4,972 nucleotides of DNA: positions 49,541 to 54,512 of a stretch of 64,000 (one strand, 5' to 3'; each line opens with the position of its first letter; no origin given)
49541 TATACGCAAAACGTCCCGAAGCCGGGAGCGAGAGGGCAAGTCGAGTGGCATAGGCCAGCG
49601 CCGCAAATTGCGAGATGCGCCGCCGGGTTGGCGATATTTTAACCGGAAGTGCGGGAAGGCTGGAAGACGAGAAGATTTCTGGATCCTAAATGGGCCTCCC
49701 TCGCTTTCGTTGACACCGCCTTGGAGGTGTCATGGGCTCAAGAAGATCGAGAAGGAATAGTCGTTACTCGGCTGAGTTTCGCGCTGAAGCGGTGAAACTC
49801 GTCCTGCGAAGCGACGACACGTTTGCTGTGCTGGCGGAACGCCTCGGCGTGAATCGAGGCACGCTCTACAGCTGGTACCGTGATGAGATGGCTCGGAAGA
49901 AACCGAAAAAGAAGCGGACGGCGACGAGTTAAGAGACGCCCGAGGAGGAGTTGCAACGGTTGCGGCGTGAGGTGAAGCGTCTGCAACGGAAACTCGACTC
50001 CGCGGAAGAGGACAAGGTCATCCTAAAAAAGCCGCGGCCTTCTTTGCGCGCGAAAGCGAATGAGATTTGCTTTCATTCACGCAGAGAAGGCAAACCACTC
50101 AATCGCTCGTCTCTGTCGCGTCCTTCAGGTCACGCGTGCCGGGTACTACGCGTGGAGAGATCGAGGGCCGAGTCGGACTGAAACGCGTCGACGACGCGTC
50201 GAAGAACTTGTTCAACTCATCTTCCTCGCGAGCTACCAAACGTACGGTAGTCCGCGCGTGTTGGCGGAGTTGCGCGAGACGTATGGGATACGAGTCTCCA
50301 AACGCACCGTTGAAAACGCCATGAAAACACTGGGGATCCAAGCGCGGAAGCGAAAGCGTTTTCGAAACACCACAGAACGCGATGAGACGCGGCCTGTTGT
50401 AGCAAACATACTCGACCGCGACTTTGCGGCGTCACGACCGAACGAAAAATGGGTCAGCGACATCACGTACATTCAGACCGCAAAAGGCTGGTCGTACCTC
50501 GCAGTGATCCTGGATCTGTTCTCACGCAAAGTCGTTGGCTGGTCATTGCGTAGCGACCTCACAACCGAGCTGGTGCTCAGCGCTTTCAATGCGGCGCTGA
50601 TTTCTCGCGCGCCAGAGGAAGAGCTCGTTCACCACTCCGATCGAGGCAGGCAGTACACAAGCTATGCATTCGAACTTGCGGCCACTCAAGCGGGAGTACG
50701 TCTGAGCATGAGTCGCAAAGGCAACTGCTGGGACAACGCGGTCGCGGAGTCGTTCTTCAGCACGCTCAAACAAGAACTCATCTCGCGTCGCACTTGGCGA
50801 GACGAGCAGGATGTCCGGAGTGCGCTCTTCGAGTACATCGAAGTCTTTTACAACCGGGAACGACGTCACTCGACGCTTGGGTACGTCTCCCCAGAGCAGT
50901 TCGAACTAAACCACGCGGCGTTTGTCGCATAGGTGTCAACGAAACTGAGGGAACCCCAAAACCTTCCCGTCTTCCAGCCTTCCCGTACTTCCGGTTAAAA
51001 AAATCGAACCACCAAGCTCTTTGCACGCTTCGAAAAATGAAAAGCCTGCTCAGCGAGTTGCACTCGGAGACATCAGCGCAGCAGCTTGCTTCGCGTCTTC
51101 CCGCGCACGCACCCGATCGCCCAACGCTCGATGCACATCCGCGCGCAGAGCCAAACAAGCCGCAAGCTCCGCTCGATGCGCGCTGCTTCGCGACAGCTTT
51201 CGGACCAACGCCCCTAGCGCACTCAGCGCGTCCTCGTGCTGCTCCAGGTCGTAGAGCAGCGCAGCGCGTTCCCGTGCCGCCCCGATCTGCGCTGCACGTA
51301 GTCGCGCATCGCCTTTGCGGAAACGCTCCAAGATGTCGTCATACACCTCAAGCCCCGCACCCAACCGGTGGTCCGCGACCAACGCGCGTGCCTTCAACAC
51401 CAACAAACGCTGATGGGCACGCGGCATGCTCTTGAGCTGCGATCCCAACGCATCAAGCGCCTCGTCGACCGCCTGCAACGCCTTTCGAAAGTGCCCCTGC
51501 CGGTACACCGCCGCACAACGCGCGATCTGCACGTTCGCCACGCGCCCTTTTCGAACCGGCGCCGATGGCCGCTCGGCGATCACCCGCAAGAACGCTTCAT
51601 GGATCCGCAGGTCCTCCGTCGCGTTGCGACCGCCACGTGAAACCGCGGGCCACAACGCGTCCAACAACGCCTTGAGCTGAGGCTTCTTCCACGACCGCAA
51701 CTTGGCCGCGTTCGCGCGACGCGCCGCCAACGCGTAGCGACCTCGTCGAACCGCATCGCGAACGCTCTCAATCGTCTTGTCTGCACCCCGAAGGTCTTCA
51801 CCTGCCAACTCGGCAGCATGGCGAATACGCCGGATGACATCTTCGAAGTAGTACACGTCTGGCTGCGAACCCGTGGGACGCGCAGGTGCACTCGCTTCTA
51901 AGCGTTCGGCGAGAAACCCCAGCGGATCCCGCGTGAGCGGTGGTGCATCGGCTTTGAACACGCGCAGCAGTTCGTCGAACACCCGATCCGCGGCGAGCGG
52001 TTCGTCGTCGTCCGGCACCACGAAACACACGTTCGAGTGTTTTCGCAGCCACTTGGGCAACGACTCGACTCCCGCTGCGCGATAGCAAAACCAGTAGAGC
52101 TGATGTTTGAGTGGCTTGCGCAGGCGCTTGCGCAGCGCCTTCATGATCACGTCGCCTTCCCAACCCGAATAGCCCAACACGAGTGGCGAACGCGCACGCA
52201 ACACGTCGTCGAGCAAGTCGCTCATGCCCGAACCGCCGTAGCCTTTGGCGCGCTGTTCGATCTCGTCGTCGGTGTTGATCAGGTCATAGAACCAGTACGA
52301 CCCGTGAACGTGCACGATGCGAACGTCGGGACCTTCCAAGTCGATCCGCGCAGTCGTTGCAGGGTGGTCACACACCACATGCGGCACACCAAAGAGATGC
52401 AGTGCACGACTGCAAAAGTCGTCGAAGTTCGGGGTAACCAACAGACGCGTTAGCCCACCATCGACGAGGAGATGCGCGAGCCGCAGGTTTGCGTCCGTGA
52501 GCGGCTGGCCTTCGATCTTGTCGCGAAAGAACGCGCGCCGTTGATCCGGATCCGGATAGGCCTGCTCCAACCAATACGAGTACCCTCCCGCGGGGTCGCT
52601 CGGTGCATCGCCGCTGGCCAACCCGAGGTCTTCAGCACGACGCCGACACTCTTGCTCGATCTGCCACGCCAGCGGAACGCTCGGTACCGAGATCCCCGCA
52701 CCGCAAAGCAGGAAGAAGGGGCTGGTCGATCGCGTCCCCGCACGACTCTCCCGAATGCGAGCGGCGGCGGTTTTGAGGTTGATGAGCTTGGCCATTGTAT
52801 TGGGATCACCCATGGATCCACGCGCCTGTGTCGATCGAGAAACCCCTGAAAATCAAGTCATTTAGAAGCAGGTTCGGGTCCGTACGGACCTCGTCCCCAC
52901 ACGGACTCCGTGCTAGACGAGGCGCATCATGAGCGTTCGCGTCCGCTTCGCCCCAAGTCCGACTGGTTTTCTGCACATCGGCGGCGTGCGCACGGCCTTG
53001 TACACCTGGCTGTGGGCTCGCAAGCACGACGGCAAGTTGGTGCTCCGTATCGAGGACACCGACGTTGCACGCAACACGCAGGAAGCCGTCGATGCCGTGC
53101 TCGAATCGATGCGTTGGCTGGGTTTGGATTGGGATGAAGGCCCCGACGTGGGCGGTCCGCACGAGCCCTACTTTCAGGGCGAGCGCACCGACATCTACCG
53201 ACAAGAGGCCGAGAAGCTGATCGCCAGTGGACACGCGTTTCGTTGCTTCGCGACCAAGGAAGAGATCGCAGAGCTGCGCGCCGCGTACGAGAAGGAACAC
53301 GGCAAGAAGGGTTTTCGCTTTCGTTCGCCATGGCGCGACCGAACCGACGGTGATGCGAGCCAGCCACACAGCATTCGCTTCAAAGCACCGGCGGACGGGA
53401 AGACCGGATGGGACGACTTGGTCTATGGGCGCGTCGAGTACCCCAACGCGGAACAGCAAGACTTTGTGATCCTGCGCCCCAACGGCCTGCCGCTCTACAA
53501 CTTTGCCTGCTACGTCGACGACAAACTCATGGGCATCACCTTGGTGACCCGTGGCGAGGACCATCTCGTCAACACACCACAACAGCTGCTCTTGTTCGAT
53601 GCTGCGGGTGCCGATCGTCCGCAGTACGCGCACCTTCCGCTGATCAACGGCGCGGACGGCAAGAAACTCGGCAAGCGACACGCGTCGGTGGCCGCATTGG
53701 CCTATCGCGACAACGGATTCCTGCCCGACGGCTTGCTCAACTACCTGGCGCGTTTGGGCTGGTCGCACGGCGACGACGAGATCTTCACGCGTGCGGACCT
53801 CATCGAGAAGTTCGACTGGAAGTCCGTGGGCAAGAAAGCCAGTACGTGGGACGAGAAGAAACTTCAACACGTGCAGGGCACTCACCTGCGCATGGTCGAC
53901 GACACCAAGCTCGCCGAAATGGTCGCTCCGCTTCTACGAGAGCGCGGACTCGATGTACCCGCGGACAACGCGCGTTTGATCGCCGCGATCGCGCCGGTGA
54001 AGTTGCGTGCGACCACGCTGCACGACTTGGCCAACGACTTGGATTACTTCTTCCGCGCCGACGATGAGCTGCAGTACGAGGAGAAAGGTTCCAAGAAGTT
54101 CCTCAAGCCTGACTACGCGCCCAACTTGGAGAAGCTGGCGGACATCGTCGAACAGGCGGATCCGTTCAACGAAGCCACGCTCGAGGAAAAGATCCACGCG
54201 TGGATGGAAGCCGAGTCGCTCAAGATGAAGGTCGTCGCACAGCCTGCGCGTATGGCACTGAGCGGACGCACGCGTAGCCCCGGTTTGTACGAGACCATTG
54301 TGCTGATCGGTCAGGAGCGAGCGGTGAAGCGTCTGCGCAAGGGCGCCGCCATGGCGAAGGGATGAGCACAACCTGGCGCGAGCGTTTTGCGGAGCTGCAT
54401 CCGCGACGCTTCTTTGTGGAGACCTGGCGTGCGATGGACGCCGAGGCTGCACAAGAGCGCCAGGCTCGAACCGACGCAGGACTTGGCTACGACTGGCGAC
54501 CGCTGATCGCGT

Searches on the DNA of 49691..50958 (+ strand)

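Call 77: search_dna_similar(query=window:49691-50958:+, collection=plasmids, mode=distant, max_evalue=1e-10, max_rows=8)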
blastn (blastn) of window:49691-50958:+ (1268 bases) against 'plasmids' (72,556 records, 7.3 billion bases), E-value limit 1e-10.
Records with a match: 8; places in all: 12; records where one place covers at least 80% of the query: 0.
Best place of each record, by identity: 80-90% 2; 60-80% 6.
By first word of the organism name: Pseudosulfitobacter 2; Sandaracinus 2; Azospirillum 1; Pseudomonas 1; Enterobacter 1; Kosakonia 1.
By predicted mobility (MOB-suite, as given by PLSDB): conjugative 3; non-mobilizable 3; mobilizable 2.
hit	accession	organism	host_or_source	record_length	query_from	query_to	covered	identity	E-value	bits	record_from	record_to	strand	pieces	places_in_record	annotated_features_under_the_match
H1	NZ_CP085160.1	Pseudosulfitobacter sp. DSM 107133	cell culture,Seawater from the North ...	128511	1018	1190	14%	70.7%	6e-11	78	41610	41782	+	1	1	IS3 family transposase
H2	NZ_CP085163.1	Pseudosulfitobacter sp. DSM 107133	cell culture,Seawater from the North ...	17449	1018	1190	14%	70.7%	6e-11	78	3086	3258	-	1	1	IS3 family transposase | cell envelope integrity protein TolA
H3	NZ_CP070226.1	Sandaracinus amylolyticus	soil sample,soil sample collection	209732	1013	1166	12%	75.8%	2e-16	96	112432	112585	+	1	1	none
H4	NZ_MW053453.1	Sandaracinus sp.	-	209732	1013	1166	12%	75.8%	2e-16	96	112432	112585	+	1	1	hypothetical protein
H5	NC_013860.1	Azospirillum sp. B510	-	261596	721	860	11%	74.3%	3e-15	92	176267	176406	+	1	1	IS3 family transposase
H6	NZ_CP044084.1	Pseudomonas luteola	Homo sapiens,clinical isolate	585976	747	854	9%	76.9%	1e-12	83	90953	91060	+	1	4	IS3 family transposase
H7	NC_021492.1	Enterobacter sp. R4-368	-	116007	1014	1087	6%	83.8%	5e-12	81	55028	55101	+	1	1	none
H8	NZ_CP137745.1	Kosakonia sacchari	Cinnamomum camphora,mixed culture,bark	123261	1014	1087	6%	83.8%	5e-12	81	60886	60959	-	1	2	IS3 family transposase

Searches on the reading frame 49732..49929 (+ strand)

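Call 15: search_protein_families(library=ncbifam, proteins=[window:49732-49929:+])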
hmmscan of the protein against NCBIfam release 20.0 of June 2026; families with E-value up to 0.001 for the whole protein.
window:49732-49929:+ (66 aa): 2 families
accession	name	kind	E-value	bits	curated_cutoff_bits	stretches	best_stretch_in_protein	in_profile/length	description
NF047595.1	IS66_ISRel24_TnpA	equivalog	8.3e-07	29.6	74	1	10-57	3-49/113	IS66-like element accessory protein TnpA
NF033516.0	transpos_IS3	equivalog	8.3e-05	22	160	1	15-62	1-49/369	IS3 family transposase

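Call 16: search_protein_families(library=pfam, proteins=[window:49732-49929:+])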
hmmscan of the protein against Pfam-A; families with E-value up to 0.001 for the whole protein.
window:49732-49929:+ (66 aa): 4 families
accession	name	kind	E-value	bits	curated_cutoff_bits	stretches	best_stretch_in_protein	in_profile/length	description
PF01527.26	HTH_Tnp_1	-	4.5e-11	43.2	24.1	1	7-52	2-47/75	Transposase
PF13542.12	HTH_Tnp_ISL3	-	1.4e-06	28.1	27.4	1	7-51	7-49/51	Helix-turn-helix domain of transposase family ISL3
PF13518.12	HTH_28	-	2.3e-06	28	25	1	16-51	1-35/52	Helix-turn-helix domain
PF13384.12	HTH_23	-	1.6e-05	25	24.6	1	17-50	7-39/50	Homeodomain-like domain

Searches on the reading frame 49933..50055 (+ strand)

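Call 15: search_protein_families(library=ncbifam, proteins=[window:49933-50055:+])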
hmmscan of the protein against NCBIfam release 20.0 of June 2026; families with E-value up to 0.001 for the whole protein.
window:49933-50055:+ (41 aa): 0 families

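Call 16: search_protein_families(library=pfam, proteins=[window:49933-50055:+])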
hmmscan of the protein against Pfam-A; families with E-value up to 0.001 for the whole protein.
window:49933-50055:+ (41 aa): 1 family
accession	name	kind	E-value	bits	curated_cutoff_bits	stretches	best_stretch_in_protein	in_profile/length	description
PF13851.11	GAS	-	0.00089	19.1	32.3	1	4-35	60-91/200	Growth-arrest specific micro-tubule binding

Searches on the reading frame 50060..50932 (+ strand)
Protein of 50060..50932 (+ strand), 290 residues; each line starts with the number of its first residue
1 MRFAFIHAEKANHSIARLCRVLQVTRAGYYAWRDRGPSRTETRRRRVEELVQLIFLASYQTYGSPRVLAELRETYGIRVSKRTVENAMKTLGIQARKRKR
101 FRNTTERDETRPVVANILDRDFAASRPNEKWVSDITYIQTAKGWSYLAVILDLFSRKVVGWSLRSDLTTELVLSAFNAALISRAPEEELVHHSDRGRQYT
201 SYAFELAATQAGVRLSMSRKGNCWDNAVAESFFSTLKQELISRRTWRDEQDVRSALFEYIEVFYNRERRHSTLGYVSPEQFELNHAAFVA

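Call 13: find_encoding_contigs(protein=window:50060-50932:+, flank=3000, max_places=10)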
Protein window:50060-50932:+ (290 aa): no gene with exactly this product is on record in the collection.

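Call 15: search_protein_families(library=ncbifam, proteins=[window:50060-50929:+])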
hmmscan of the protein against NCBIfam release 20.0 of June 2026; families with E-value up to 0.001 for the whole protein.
window:50060-50929:+ (290 aa): 6 families
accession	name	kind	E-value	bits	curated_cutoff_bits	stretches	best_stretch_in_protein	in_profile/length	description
NF033516.0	transpos_IS3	equivalog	1.1e-104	350.7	160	1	2-282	90-369/369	IS3 family transposase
NF033577.2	transpos_IS481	equivalog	1.2e-32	113.6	224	1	2-279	2-281/284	IS481 family transposase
NF006918.0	PRK09409.1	subfamily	3.5e-07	30.1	597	1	15-282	14-285/301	IS2 transposase TnpB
NF033587.1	transpos_IS6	equivalog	1.3e-06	28.3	125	0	125-265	64-199/202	IS6 family transposase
NF033545.0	transpos_IS630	equivalog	4.4e-05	23.1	100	1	25-139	25-155/299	IS630 family transposase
NF033546.1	transpos_IS21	equivalog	0.00047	19.8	160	0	189-282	189-283/294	IS21 family transposase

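Call 16: search_protein_families(library=pfam, proteins=[window:50060-50929:+])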
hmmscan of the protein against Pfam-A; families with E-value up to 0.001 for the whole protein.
window:50060-50929:+ (290 aa): 4 families
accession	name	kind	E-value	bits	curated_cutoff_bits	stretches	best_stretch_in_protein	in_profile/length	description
PF00665.32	rve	-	7.9e-29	100.4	32.6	1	125-223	2-102/102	Integrase core domain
PF13683.12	rve_3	-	8.4e-15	54.7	26.5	1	212-278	2-67/67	Integrase core domain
PF13276.12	HTH_21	-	3.2e-14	53.3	28.1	1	44-100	3-59/60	HTH-like domain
PF13333.12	rve_2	-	5.8e-13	49.2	22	1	230-282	1-52/56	Integrase core domain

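Call 22: find_homologous_proteins(query=window:50060-50929:+, max_evalue=1e-60)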
Query window:50060-50929:+ (290 aa): 7422 proteins with E <= 1e-60 among 8000 candidates; the best 120 are listed.
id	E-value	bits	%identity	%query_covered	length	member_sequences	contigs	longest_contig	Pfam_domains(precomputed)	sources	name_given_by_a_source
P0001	8.7e-185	630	99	100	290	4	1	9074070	PF00665.33,PF13333.13,PF13683.13,PF13276.13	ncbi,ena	-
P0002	6.8e-146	503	79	100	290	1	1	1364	PF00665.33,PF13333.13,PF13683.13,PF13276.13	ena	-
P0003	9.0e-138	476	78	96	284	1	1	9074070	PF00665.33,PF13333.13,PF13683.13,PF13276.13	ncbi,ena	-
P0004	3.7e-104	366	60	100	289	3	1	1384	PF00665.33,PF13333.13,PF13683.13,PF13276.13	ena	-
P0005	1.0e-102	361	60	97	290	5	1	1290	PF00665.33,PF13333.13,PF13683.13,PF13276.13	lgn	-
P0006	1.3e-102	361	59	100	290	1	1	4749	PF00665.33,PF13333.13,PF13683.13,PF13276.13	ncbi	-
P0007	1.3e-101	358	60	98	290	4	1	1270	PF00665.33,PF13333.13,PF13683.13,PF13276.13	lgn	-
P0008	6.1e-101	355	59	100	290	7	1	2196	PF00665.33,PF13333.13,PF13683.13,PF13276.13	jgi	-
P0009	2.6e-100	353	58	99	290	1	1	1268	PF00665.33,PF13333.13,PF13683.13,PF13276.13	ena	-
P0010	3.8e-99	350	59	98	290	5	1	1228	PF00665.33,PF13333.13,PF13683.13,PF13276.13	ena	-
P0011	4.1e-99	349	58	97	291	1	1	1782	PF00665.33,PF13333.13,PF13683.13,PF13276.13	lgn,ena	-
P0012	4.4e-99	349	58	100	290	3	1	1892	PF00665.33,PF13333.13,PF13683.13,PF13276.13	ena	-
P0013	7.0e-99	349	57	100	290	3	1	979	PF00665.33,PF13333.13,PF13683.13,PF13276.13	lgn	-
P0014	1.1e-98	348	57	99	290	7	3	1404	PF00665.33,PF13333.13,PF13683.13,PF13276.13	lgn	-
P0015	1.3e-98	348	59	97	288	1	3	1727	PF00665.33,PF13333.13,PF13683.13,PF13276.13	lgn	-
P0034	6.8e-97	342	56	99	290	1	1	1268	PF00665.33,PF13333.13,PF13683.13,PF13276.13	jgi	jgi:transposase InsO family protein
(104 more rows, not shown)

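Call 23: find_encoding_contigs(protein=P0001, flank=10000, max_places=10)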
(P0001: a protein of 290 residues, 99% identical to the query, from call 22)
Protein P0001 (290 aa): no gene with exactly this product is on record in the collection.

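Call 24: list_cluster_members(proteins=[P0001, P0003, P0002])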
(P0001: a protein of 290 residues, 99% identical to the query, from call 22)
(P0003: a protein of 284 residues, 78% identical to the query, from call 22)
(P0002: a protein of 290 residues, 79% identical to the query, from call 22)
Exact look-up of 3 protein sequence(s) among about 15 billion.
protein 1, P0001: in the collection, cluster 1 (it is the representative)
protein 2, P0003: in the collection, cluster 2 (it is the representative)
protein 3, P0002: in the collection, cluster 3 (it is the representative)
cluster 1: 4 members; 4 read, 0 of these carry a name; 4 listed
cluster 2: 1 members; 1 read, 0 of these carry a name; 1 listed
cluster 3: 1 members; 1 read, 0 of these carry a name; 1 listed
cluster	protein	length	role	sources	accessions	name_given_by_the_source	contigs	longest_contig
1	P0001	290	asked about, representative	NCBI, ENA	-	-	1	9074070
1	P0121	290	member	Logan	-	-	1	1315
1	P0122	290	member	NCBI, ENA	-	-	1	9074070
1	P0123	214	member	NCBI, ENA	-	-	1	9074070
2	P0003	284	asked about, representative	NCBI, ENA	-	-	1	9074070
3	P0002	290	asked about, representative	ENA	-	-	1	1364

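Call 27: find_encoding_contigs(protein=P0121, flank=3000, max_places=6)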
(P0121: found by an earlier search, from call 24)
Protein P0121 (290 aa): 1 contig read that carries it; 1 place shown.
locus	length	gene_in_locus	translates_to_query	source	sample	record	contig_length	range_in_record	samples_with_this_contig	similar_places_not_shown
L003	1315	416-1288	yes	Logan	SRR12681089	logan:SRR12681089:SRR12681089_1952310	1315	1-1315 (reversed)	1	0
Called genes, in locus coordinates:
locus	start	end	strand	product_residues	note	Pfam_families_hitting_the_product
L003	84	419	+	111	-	PF01527:HTH_Tnp_1, PF13542:HTH_Tnp_ISL3 (weak), PF13384:HTH_23 (faint), PF13518:HTH_28 (weak)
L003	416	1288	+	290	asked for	PF13276:HTH_21, PF00665:rve, PF13683:rve_3, PF13333:rve_2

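Call 32: find_encoding_contigs(protein=P0002, flank=3000, max_places=6)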
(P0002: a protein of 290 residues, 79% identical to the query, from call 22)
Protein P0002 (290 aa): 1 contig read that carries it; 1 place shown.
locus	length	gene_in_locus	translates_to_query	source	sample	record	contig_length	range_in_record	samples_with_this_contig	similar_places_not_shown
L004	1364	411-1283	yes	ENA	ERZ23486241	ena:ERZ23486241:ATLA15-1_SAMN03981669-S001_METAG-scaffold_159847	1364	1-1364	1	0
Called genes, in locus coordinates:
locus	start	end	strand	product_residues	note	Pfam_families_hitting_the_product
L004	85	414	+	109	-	PF01527:HTH_Tnp_1, PF13542:HTH_Tnp_ISL3 (faint), PF13518:HTH_28 (weak)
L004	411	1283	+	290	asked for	PF13276:HTH_21, PF00665:rve, PF13683:rve_3, PF13333:rve_2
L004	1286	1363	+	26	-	?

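Call 33: find_encoding_contigs(protein=P0123, flank=10000, max_places=6)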
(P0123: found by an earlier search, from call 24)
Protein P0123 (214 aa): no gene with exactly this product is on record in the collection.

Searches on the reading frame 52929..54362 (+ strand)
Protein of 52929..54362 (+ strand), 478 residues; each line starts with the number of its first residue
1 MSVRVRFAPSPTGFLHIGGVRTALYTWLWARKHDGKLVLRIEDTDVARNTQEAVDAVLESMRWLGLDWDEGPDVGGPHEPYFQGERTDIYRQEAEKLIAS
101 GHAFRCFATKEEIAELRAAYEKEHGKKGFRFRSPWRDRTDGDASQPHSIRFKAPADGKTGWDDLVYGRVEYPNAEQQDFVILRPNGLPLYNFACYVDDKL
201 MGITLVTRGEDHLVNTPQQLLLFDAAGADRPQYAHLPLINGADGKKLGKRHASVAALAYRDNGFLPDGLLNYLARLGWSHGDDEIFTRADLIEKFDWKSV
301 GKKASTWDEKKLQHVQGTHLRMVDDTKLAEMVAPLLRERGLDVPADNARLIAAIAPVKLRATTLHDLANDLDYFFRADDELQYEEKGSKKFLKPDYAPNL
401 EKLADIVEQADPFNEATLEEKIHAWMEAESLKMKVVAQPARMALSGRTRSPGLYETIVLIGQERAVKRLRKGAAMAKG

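Call 57: search_protein_families(library=pfam, proteins=[window:52929-54362:+], max_evalue=0.001)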
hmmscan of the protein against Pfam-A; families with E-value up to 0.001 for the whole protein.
window:52929-54362:+ (478 aa): 2 families
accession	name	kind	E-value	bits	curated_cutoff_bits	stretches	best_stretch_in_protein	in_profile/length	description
PF00749.27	tRNA-synt_1c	-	5.5e-90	301.9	23.4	1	3-313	2-313/314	tRNA synthetases class I (E and Q), catalytic domain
PF19269.4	Anticodon_2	-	3.2e-30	105.8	23.6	1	328-472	2-140/141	Anticodon binding domain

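Call 65: list_cluster_members(proteins=[P0124, window:52929-54362:+, P0122])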
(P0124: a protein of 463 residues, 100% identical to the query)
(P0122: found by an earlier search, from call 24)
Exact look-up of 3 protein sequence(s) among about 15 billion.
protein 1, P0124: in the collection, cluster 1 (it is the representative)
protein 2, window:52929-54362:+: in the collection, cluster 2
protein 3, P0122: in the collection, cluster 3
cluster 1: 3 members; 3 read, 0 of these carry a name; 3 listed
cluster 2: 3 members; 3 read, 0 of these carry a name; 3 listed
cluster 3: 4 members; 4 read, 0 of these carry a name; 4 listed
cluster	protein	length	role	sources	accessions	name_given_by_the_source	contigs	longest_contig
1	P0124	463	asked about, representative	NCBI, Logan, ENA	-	-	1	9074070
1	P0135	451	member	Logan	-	-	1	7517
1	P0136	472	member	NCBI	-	-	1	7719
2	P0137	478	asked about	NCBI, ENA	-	-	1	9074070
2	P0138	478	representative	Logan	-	-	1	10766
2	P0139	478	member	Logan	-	-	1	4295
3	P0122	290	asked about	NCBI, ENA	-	-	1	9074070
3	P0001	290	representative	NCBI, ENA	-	-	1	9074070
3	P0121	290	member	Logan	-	-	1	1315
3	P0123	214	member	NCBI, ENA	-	-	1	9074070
